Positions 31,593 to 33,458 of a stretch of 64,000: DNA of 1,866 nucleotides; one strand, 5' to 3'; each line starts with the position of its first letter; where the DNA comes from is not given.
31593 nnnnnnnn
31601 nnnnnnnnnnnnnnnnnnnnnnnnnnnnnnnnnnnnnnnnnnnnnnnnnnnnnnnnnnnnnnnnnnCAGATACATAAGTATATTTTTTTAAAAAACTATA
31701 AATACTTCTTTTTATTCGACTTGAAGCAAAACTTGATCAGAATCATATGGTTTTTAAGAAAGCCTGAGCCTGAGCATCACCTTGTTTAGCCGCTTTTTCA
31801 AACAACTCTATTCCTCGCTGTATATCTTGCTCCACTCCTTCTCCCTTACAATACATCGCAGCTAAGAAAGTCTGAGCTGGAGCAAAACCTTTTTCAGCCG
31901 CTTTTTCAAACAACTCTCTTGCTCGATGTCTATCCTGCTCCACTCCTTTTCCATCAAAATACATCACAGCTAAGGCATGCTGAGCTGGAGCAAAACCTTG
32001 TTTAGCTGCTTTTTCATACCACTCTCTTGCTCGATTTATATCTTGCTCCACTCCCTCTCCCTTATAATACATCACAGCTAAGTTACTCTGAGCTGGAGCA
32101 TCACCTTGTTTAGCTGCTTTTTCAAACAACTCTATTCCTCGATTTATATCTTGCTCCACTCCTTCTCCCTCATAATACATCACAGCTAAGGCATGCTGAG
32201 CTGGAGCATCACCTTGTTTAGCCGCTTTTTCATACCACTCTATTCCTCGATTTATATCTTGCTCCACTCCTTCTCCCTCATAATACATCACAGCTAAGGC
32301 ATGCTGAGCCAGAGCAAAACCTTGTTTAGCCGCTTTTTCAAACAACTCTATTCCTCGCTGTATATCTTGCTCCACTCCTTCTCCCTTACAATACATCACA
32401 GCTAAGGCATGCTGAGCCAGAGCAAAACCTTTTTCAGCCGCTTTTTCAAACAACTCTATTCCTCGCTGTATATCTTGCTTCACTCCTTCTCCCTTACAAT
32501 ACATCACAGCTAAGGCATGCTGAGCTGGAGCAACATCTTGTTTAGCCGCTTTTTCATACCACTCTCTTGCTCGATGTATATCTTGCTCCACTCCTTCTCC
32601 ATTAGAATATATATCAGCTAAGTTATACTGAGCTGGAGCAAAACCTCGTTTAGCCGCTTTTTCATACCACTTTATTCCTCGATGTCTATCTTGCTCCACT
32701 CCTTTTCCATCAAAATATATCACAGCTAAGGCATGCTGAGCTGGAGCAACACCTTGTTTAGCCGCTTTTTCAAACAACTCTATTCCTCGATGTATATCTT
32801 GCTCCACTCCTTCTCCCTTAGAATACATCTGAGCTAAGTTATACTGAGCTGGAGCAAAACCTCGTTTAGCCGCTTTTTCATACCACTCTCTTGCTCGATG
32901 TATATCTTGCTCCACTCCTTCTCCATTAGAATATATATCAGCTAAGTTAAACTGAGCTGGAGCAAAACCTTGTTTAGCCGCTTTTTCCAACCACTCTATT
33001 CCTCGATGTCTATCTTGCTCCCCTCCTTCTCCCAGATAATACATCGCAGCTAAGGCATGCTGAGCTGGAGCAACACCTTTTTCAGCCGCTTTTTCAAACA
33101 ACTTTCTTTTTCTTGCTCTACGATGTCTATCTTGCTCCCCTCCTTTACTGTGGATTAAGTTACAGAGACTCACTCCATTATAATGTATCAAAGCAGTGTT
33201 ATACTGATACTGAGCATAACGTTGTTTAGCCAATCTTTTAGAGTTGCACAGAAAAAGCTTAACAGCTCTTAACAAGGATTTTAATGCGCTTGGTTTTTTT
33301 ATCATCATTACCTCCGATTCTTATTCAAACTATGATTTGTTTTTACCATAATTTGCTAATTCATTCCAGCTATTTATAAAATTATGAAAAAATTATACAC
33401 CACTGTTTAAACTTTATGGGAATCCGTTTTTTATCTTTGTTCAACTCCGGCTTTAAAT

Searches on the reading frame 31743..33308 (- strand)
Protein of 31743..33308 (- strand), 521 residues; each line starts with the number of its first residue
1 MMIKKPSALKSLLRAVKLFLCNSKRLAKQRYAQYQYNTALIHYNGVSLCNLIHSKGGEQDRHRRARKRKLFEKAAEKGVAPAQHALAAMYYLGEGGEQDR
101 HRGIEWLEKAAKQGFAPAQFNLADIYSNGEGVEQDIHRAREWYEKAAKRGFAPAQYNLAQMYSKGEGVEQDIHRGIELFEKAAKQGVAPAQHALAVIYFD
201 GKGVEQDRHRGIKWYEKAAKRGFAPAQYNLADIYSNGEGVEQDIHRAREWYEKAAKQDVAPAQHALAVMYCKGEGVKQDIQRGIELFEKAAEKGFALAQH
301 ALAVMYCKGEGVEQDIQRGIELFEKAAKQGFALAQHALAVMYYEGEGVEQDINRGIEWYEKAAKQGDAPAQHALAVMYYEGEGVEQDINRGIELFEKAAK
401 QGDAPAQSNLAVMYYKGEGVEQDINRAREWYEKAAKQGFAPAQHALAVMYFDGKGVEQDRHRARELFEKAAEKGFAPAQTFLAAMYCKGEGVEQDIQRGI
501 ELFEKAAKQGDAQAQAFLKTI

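Call 45: search_protein_families(library=pfam, proteins=[window:31743-33308:-], max_evalue=0.00001)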
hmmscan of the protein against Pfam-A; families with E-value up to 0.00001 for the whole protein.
window:31743-33308:- (521 aa): 5 families
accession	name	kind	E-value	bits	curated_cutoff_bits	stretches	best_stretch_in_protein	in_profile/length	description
PF08238.18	Sel1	-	1e-147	475.8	30.7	12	404-438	1-35/36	Sel1 repeat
PF23310.1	TPR_27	-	2.5e-17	63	27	0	278-331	43-96/110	Plant tetratrico peptide repeats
PF14852.12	Fis1_TPR_N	-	4e-09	36.4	25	0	313-328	16-31/33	Fis1 N-terminal tetratricopeptide repeat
PF17177.10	PPR_long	-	2.3e-06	27.6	27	0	313-370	24-88/211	Pentacotripeptide-repeat region of PRORP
PF23231.1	HAT_Syf1_CNRKL1_C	-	4e-06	26.3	27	0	313-436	185-308/397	Pre-mRNA-splicing factor Syf1/CRNKL1 C-terminal HAT repeat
